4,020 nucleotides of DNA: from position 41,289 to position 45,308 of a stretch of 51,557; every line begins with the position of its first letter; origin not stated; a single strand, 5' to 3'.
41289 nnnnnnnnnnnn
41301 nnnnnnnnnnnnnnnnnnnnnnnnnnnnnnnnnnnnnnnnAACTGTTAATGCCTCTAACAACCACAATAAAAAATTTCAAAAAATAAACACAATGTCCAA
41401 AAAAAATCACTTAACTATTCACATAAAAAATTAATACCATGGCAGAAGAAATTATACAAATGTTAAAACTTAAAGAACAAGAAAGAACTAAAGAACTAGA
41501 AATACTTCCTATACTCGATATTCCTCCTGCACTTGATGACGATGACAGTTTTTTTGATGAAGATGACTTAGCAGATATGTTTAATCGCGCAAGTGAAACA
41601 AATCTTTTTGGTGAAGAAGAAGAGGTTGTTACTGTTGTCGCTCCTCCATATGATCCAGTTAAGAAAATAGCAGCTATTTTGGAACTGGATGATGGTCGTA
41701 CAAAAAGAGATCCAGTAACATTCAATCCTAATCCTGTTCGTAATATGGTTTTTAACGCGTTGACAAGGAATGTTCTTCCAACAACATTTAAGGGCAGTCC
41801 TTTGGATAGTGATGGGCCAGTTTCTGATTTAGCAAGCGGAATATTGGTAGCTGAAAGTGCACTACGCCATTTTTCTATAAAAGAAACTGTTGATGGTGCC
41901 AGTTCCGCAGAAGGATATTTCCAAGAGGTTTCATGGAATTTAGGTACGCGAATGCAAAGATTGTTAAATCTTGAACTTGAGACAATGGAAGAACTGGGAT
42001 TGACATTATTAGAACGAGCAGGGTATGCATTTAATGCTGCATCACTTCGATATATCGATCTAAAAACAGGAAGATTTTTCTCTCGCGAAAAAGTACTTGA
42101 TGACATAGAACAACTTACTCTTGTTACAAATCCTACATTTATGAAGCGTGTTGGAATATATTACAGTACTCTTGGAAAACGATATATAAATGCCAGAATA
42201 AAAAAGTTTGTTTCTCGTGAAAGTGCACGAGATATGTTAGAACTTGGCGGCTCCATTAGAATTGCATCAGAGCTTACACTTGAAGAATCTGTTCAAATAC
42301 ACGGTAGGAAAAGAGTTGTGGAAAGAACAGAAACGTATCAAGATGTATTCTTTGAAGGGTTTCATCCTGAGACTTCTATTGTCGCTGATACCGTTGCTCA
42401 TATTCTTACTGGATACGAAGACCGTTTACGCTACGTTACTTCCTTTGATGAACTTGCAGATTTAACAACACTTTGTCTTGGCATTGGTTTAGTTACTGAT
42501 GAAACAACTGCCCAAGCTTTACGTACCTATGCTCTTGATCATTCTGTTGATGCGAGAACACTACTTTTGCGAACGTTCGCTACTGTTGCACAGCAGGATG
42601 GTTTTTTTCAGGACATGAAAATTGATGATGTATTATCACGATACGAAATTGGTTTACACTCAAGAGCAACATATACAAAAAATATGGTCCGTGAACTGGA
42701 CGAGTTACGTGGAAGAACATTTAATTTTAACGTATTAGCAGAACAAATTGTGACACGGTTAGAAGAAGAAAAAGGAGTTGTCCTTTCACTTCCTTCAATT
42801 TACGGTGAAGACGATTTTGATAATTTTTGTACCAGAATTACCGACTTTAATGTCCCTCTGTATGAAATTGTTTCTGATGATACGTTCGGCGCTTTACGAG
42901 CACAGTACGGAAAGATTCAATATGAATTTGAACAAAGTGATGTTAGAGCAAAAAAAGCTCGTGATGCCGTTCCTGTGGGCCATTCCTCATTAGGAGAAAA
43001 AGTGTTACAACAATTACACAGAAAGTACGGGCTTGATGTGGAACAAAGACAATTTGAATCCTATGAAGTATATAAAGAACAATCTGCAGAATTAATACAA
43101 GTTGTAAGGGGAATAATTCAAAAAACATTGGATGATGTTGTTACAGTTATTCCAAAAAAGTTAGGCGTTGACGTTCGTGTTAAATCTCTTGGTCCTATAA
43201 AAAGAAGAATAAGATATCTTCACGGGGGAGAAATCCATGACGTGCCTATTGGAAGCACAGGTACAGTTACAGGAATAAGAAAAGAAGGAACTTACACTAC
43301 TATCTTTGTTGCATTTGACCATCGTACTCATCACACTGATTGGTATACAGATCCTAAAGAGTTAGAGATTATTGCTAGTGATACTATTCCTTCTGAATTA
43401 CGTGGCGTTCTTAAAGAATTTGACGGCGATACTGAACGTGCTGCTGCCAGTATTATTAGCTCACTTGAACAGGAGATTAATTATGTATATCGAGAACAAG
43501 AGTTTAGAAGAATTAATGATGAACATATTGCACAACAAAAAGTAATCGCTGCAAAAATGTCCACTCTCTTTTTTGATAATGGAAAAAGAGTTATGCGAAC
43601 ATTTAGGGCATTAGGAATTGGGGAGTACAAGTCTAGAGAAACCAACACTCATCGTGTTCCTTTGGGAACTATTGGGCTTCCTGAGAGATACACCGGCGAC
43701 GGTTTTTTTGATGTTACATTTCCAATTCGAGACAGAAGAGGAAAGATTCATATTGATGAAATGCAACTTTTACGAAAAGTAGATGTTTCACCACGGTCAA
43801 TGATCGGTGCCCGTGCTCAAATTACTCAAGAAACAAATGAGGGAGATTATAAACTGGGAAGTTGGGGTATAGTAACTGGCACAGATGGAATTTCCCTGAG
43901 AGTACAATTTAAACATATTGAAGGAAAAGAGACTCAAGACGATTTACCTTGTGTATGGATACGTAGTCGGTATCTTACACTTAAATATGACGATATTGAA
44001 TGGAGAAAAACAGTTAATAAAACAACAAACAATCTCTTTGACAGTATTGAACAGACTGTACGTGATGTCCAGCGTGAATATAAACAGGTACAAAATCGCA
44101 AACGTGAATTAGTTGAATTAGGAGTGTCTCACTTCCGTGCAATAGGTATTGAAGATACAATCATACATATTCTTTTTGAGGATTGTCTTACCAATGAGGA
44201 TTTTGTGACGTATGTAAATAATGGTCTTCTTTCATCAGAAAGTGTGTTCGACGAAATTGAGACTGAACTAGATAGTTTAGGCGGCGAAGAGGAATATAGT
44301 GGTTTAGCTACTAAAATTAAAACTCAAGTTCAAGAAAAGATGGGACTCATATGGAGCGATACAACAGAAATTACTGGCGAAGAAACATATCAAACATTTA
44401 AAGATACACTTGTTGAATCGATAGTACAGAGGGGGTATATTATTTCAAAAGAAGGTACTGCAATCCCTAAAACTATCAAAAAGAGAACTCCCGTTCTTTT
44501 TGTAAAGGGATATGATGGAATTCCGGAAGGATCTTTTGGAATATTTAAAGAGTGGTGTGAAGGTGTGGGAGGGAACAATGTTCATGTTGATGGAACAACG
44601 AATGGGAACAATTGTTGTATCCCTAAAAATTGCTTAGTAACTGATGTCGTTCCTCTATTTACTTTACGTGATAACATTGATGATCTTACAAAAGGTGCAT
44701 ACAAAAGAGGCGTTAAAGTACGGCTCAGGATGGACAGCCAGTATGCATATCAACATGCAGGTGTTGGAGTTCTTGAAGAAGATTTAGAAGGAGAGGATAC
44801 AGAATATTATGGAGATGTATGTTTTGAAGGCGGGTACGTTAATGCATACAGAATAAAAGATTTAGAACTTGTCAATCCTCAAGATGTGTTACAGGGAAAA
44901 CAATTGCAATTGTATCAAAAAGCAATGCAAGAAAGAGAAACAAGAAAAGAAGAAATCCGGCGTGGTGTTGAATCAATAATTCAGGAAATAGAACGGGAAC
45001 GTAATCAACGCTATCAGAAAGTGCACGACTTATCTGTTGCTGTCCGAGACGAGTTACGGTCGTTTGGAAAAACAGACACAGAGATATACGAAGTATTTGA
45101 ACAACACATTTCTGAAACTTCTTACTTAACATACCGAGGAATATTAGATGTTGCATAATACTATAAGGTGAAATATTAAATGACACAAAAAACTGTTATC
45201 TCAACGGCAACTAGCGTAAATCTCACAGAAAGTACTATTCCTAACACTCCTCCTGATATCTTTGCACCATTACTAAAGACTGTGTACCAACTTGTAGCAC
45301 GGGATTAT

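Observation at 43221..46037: A repeated composite module (helical E-x-F/Y-x-x-F/Y segment plus small beta-barrel-like unit) shared by the 1239-aa protein and the N-terminus of the radical SAM enzyme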

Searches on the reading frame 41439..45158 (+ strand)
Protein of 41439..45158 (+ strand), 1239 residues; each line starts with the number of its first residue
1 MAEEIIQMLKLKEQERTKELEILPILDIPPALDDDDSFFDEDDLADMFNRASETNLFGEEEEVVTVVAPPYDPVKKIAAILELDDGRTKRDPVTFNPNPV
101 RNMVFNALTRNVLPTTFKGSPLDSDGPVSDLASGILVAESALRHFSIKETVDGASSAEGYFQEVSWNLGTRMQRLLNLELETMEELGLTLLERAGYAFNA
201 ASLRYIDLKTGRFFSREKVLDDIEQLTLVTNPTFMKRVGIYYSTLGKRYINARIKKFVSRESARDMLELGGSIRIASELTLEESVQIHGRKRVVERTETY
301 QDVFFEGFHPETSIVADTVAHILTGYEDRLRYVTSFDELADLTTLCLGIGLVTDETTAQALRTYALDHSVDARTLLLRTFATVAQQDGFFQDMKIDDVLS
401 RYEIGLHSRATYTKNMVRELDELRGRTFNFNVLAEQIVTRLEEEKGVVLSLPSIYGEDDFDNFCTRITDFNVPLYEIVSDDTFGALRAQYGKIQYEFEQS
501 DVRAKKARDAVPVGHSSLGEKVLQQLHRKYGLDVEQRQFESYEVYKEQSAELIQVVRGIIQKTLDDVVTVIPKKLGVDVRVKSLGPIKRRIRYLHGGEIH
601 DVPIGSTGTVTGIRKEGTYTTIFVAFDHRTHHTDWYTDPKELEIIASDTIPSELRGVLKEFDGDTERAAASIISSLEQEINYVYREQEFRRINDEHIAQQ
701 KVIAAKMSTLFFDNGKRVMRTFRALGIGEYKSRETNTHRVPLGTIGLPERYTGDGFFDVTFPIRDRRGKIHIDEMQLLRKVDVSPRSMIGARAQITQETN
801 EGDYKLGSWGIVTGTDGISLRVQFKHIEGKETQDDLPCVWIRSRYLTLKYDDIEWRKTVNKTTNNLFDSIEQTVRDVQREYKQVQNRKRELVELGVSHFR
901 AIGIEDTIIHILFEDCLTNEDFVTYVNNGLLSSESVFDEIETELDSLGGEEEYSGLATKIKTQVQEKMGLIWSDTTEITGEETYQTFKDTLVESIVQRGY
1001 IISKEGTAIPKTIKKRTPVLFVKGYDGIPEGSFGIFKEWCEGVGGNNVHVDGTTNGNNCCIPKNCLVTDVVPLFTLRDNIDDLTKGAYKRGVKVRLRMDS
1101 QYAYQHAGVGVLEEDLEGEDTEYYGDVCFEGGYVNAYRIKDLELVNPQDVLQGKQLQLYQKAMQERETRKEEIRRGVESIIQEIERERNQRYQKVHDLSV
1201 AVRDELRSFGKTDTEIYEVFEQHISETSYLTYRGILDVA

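Call 4: search_protein_families(library=pfam, proteins=[window:41439-45158:+], max_evalue=0.01)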
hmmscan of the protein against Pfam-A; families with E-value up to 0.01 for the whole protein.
window:41439-45158:+ (1239 aa): 0 families

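Call 10: find_homologous_proteins(query=window:41439-45158:+, max_evalue=0.001)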
Query window:41439-45158:+ (1239 aa): 1 proteins with E <= 0.001 among 8000 candidates.
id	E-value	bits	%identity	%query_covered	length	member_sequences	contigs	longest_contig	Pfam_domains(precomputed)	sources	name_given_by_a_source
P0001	0.0e+0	2776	100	99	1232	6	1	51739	-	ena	-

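Call 19: find_homologous_proteins(query=A1, max_evalue=0.001)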
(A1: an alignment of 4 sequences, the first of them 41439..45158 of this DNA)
Query A1 (4 sequences) (1239 aa, profile of the alignment): 1 proteins with E <= 0.001 among 8000 candidates.
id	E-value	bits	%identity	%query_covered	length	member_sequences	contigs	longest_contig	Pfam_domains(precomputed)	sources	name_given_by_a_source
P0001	0.0e+0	1397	100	99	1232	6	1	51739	-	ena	-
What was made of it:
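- Tried and rejected: Word-indexed homologue searches with A alone, and with a four-sequence A alignment, returned only A itself (calls 10, 19).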

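Call 34: search_protein_families(library=ncbifam, proteins=[window:41439-45158:+], max_evalue=0.01)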
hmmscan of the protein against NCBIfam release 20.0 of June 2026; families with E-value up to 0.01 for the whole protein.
window:41439-45158:+ (1239 aa): 0 families

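Call 37: search_protein_families(library=padloc, proteins=[window:41439-45158:+], max_evalue=0.01)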
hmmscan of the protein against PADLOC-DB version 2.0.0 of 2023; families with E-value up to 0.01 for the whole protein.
window:41439-45158:+ (1239 aa): 0 families
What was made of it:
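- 41439..45158 (+): Gene A, 1239 aa. It has a conserved N-terminal region of unknown fold (about residues 60-445), then three composite units: U0 (A 445-711), U1 (712-945) and U2 (946-1239). No Pfam, NCBIfam or PADLOC hit (calls 4, 34, 37).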

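Call 100: search_solved_structures(query=A11, max_evalue=1, show_alignments=2)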
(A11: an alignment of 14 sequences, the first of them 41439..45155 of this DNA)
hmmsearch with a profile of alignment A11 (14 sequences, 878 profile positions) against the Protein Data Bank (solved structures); distinct sequences matched with E-value up to 1: 21.
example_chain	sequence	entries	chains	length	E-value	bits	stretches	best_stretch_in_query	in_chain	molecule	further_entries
4xi6_A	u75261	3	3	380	0.0085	17.1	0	689-789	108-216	E3 ubiquitin-protein ligase MIB1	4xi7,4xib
4y28_E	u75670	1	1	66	0.01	16.9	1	729-785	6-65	Photosystem I reaction center subunit IV A, chloroplastic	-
4rku_E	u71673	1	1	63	0.024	15.7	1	729-783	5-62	Photosystem I reaction center subunit IV B, chloroplastic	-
3dkm_A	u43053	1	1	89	0.029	15.4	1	727-784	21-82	E3 ubiquitin-protein ligase HECTD1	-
2dk3_A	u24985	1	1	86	0.039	14.9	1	727-783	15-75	E3 ubiquitin-protein ligase HECTD1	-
5l8r_E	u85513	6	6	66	0.043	14.8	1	729-785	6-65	Putative uncharacterized protein | PsaE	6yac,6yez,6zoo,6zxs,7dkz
9gbi_E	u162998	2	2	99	0.044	14.8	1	723-785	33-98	Photosystem I reaction center subunit IV B, chloroplastic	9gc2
9k7t_A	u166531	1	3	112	0.066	14.2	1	495-565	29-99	C4-Zn1-HEHE-1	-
6ly5_e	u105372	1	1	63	0.076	14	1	729-783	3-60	PsaE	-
4xk8_E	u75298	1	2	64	0.076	14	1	729-783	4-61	Putative uncharacterized protein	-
3lw5_E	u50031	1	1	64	0.11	13.5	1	729-782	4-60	Putative uncharacterized protein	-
9ygv_E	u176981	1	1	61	0.22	12.5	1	728-783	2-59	Photosystem I reaction center subunit IV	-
8zo9_e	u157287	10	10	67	0.29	12.1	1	728-786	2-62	Photosystem I reaction center subunit IV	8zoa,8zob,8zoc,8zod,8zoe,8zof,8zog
9grx_e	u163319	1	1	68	0.3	12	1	729-782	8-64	Photosystem I reaction center subunit IV, chloroplastic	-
8gaa_A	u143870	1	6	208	0.37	11.7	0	806-862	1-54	C6HR1_4r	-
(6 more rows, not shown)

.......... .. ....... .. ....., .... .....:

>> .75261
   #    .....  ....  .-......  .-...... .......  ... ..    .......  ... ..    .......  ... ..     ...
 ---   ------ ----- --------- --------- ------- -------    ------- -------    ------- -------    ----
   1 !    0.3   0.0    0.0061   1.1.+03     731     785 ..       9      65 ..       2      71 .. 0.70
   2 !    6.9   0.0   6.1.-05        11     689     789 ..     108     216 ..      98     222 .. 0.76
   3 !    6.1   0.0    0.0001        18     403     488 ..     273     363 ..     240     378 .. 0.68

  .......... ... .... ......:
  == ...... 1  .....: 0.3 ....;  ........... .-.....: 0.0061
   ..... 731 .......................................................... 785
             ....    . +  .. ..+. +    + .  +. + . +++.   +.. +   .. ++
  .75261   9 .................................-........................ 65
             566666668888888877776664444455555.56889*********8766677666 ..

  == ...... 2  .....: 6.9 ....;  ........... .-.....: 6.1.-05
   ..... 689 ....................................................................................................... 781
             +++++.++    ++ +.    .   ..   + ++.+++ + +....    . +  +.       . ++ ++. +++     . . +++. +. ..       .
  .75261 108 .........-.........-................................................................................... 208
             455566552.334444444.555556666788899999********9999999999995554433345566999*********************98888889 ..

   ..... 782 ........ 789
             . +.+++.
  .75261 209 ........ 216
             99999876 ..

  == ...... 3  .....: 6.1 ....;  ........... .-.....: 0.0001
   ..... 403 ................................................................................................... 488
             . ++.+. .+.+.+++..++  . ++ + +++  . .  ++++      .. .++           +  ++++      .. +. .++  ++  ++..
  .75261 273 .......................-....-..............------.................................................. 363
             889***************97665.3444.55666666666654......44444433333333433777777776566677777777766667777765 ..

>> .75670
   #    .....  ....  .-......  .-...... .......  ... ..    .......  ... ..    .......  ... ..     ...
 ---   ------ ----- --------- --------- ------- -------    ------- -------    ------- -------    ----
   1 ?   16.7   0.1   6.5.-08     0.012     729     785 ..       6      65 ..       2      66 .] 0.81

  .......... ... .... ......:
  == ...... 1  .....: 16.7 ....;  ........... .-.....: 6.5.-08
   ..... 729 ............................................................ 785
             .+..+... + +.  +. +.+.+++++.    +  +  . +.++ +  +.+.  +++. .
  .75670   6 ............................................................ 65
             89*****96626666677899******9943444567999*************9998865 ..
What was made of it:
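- On Pfam MIB_HERC2 (PF06701): The whole-A profile hits the MIB1 MZM region at 0.0085, with weak individual stretches (call 100).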

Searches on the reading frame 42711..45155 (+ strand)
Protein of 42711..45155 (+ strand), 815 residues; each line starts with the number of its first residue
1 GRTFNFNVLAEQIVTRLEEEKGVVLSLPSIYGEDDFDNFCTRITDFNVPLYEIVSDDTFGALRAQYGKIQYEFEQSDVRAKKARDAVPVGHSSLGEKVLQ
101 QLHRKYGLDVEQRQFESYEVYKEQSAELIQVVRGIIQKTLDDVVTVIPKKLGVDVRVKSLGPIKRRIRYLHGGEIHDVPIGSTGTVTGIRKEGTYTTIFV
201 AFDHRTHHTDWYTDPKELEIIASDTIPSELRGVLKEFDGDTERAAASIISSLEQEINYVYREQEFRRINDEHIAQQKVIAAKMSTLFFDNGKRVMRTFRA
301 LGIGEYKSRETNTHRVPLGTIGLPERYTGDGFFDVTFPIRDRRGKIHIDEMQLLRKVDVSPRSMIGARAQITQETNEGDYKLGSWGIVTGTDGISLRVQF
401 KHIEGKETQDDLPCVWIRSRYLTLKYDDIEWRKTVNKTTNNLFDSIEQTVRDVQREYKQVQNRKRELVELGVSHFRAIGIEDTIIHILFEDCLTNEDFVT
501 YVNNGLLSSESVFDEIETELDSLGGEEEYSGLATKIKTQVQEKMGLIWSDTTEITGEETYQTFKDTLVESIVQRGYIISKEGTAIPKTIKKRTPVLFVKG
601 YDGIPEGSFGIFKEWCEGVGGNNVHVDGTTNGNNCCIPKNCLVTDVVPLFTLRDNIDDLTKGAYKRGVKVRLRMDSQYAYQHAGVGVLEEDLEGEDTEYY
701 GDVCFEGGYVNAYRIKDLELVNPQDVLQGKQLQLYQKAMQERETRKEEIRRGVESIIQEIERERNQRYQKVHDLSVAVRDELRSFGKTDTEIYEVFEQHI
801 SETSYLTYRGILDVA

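Call 65: predict_structure(alignment_id=A6)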
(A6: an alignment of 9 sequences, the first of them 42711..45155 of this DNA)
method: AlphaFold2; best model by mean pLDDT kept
length: 815 residues; sequences in the alignment: 9
mean_pLDDT: 77.9   pTM: 0.41
mean pLDDT of the five models: 77.9, 72.3, 71.1, 69.0, 68.7
residues with pLDDT >= 90: 108; 70-90: 510; 50-70: 154; < 50: 43
segments of 3 or more residues with pLDDT < 50: 163-173, 405-419, 434-438, 582-586, 630-632
pLDDT, mean of each block of 10 residues (from residue 1): 76 88 83 88 80 85 87 86 76 84 87 73 87 86 57 71 39 56 75 68 61 71 70 81 91 88 86 86 80 85 84 88 86 89 90 79 60 67 72 69 51 43 70 49 79 88 89 90 89 85 89 89 70 86 79 81 88 73 52 70 66 69 67 69 69 60 85 73 84 81 87 86 83 83 87 92 89 91 89 90 83 79
secondary structure, 60 per line:
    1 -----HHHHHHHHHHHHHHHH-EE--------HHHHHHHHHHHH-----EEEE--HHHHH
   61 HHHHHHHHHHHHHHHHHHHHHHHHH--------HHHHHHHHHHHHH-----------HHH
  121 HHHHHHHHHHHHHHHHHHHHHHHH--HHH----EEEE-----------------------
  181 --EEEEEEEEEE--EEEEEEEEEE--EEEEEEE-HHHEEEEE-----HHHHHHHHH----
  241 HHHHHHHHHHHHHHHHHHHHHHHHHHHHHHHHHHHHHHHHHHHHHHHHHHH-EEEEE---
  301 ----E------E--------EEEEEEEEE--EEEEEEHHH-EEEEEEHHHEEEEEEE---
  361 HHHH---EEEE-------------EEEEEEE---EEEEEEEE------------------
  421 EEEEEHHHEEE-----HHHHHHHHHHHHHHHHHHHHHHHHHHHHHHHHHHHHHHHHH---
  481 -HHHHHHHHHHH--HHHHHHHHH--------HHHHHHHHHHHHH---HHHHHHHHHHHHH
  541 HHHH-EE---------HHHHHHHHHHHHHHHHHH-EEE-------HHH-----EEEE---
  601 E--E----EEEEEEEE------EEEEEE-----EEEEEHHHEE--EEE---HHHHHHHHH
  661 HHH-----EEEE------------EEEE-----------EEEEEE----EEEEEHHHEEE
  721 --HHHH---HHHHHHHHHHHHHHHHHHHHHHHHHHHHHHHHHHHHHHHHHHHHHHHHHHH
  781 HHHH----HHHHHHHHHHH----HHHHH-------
elements in order (helices of 4 or more, strands of 3 or more residues): H6-21 H33-44 E50-53 H56-85 H94-106 H118-144 E154-157 E183-192 E195-204 E207-213 E218-222 H228-236 H241-291 E293-297 E321-329 E332-337 E342-347 E351-357 H361-364 E368-371 E385-391 E395-402 E421-425 E429-431 H437-477 H482-492 H495-503 H512-524 H528-544 H557-574 E576-578 E594-597 E609-616 E623-628 E634-638 E646-648 H652-663 E669-672 E685-688 E700-705 E710-714 E718-720 H723-726 H730-784 H789-799 H804-808
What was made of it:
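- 42771..42848 (+): Helix before the barrel, first copy (A 445-470, '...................'). Predicted helical (call 65).
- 42876..43142 (+): Helical part of U0 (A 480-568). It contains a second helix of the same kind, '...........'. This stretch is present only in 'long-form' members of the A family. Predicted helices at A 480-509, 518-530 and 542-568 (call 65).
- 43161..43376 (+): Barrel b0 (A 575-646), a canonical barrel related to Pfam SH3_15. Predicted strands at A 578-581, 607-616, 619-628, 631-637 and 642-646 (call 65).
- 43392..43571 (+): Helices after barrel b0 (A 652-711), including '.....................'. A long helix is predicted at A 665-715 (call 65).
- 43572..43781 (+): Barrel b1 (A 712-781). 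Five predicted strands, pLDDT 80-90 (call 65).
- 43800..44003 (+): Barrel b2 (A 788-855), a divergent type marked by 'GSWG'. Five predicted strands, pLDDT about 60-72 (call 65).
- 44019..44273 (+): Helical hairpin after U1 (A 861-945). Helices are predicted at A 861-901, 906-916 and 919-927 (call 65).
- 44466..44654 (+): Barrel b3 (A 1010-1072), divergent. Predicted strands, pLDDT about 66-70 (call 65).
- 44700..44876 (+): Barrel b4 (A 1088-1146), resembling PsaE and MIB/HERC2 domains ('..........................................'). Five predicted strands, pLDDT 73-87 (call 65).
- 44898..45134 (+): Helical hairpin after U2 (A 1154-1232). A long helix is predicted at A 1154-1208 (call 65).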

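Call 68: fold_search(model_id=the predicted structure, library=pdb)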
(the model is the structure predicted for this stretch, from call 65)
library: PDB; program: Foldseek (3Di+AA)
matches with E <= 10: 914; with E <= 0.001: 10
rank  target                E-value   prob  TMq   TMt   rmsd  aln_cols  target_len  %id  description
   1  9wms_W                6.0e-05  0.98  0.07  0.10  43.9       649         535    9  Co-transcriptional histone H3K36 methylation complex containing RNA polymerase II elongation complex, Set2, and the up (released 2025-12-24)
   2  5oik_Z                1.5e-04  0.99  0.06  0.10  47.2       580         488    9  Structure of an RNA polymerase II-DSIF transcription elongation complex (released 2017-09-13)
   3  7xn7_W                1.8e-04  0.97  0.07  0.11  44.7       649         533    8  RNA polymerase II elongation complex containing Spt4/5, Elf1, Spt6, Spn1 and Paf1C (released 2022-09-07)
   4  8i0p_K                2.1e-04  1.00  0.07  0.17  37.7       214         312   11  The cryo-EM structure of human pre-Bact complex (released 2024-07-31)
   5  8xrm_Z                2.5e-04  0.98  0.06  0.10  44.0       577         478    8  RNA polymerase II elongation complex with DSIF, SPT6, and ELOF1 transcribing genomic DNA extracted from human nuclei (released 2025-05-07)
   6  6gmh_Z                2.9e-04  0.98  0.06  0.10  44.2       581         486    9  Structure of activated transcription complex Pol II-DSIF-PAF-SPT6 (released 2018-08-22)
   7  9l8y                  3.4e-04  1.00  0.09  0.36  11.2       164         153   16  Crystal structure of HERC2 (released 2025-11-05)
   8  9mlc_Z                3.4e-04  0.98  0.06  0.09  42.5       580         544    9  Pol II-DSIF-SPT6-PAF1c-TFIIS-IWS1-ELOF1-LEDGF-nucleosome activated elongation complex Composite map T (released 2026-01-21)
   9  7abi_7                5.9e-04  1.00  0.07  0.21  47.2       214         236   12  Human pre-Bact-2 spliceosome (released 2021-02-10)
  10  5ohq                  8.0e-04  1.00  0.06  0.40  13.9       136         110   15  Crystal structure of the KOW6-KOW7 domain of human DSIF (released 2017-09-13)
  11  9coj_MODEL_1_A        1.4e-03  1.00  0.07  0.37  16.0       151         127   14  SH3-like tandem domain of human KIN protein (released 2024-07-31)
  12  2ckk                  1.9e-03  1.00  0.06  0.37  13.9       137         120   13  High resolution crystal structure of the human kin17 C-terminal domain containing a kow motif (released 2006-10-04)
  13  7pks_Z                2.5e-03  0.85  0.06  0.17  46.6       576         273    9  Structural basis of Integrator-mediated transcription regulation (released 2021-12-08)
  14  9qeq_Z                2.8e-03  0.77  0.06  0.09  44.6       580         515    8  Structure of the transcribing Pol II-DSIF-SPT6-U1 snRNP complex (released 2025-07-09)
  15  9l93_A                2.9e-03  1.00  0.07  0.35  14.5       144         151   19  Crystal structure of NCOA4 in complex with HERC2 (released 2025-11-05)
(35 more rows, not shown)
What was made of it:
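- Foldseek returns tandem SH3-like barrels: Spt5 KOW arrays at 6e-5, HERC2 at 3.4e-4 with probability 1.0, KIN17 and 53BP1 Tudor (call 68).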
